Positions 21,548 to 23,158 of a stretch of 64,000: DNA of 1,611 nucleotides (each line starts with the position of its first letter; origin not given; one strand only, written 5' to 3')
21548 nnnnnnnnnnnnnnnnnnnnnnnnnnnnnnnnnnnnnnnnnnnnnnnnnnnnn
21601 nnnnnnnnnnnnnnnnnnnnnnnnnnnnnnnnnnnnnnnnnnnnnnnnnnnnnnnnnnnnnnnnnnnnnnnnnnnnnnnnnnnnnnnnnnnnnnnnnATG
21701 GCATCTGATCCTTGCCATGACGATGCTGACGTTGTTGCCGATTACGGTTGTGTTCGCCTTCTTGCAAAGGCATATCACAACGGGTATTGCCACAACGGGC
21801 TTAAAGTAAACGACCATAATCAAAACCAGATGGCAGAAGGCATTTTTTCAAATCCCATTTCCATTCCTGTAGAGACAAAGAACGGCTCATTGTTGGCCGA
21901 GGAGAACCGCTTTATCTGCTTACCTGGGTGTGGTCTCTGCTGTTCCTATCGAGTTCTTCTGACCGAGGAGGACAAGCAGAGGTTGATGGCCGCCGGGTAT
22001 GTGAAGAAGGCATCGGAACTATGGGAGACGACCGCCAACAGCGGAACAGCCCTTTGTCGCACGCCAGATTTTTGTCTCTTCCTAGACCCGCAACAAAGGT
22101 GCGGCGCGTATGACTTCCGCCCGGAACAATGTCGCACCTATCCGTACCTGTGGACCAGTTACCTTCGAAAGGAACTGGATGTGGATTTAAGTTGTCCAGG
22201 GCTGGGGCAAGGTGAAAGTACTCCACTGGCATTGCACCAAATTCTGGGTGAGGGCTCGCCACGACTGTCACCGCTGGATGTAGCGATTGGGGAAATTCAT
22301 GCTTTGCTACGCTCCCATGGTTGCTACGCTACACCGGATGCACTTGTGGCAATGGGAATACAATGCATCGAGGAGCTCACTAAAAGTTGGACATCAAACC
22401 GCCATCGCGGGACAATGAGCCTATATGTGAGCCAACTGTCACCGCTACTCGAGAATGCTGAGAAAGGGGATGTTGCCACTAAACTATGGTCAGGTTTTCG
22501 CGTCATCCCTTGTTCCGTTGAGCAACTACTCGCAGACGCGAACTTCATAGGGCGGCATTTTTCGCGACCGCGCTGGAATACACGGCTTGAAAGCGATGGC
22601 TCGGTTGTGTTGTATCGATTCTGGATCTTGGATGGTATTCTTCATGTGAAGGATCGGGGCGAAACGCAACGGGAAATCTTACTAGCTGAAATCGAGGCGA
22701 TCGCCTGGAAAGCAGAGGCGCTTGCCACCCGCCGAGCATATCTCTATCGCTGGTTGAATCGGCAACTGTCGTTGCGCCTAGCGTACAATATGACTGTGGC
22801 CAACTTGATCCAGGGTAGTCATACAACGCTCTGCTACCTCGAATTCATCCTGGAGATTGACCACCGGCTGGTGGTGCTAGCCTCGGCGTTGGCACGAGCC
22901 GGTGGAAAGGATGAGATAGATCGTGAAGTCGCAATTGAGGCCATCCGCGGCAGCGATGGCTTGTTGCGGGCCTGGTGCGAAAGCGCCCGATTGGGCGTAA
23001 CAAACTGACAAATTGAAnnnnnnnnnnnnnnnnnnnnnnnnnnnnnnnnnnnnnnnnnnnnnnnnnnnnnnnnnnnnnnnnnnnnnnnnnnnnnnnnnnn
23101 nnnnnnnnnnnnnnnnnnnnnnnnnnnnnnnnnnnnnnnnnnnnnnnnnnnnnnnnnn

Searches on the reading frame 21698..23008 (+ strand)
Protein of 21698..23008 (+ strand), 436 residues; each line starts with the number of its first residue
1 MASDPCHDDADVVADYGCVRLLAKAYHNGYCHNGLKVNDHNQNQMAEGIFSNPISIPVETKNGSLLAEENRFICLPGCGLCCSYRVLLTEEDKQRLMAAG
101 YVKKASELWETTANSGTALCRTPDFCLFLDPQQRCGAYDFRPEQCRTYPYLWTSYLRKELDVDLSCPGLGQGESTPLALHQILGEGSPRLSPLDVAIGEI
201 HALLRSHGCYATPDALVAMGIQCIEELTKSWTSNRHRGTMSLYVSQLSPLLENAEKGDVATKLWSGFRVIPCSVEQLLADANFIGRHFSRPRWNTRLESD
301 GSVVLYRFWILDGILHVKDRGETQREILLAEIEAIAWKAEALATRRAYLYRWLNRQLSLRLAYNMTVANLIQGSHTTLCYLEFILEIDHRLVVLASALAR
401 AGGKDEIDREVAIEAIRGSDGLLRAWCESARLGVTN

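Call 4: search_protein_families(library=pfam, proteins=[window:21698-23008:+], max_evalue=0.01)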
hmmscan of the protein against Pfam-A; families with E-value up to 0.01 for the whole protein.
window:21698-23008:+ (436 aa): 1 family
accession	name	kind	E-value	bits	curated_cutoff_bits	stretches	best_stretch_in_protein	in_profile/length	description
PF03692.20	CxxCxxCC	-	4.3e-10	40.6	23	1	74-151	2-72/85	Putative zinc- or iron-chelating domain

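Call 5: search_protein_families(library=ncbifam, proteins=[window:21698-23008:+], max_evalue=0.01)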
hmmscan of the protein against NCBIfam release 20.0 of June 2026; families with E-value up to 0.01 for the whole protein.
window:21698-23008:+ (436 aa): 0 families

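Call 78: search_protein_families(library=ncbifam, proteins=[window:21830-23008:+], max_evalue=0.00001)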
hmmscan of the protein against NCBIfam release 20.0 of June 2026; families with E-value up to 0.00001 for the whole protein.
window:21830-23008:+ (392 aa): 0 families

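Call 90: search_solved_structures(query=window:21830-23005:+, max_evalue=1, show_alignments=1)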
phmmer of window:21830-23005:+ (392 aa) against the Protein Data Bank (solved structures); distinct sequences matched with E-value up to 1: 0.
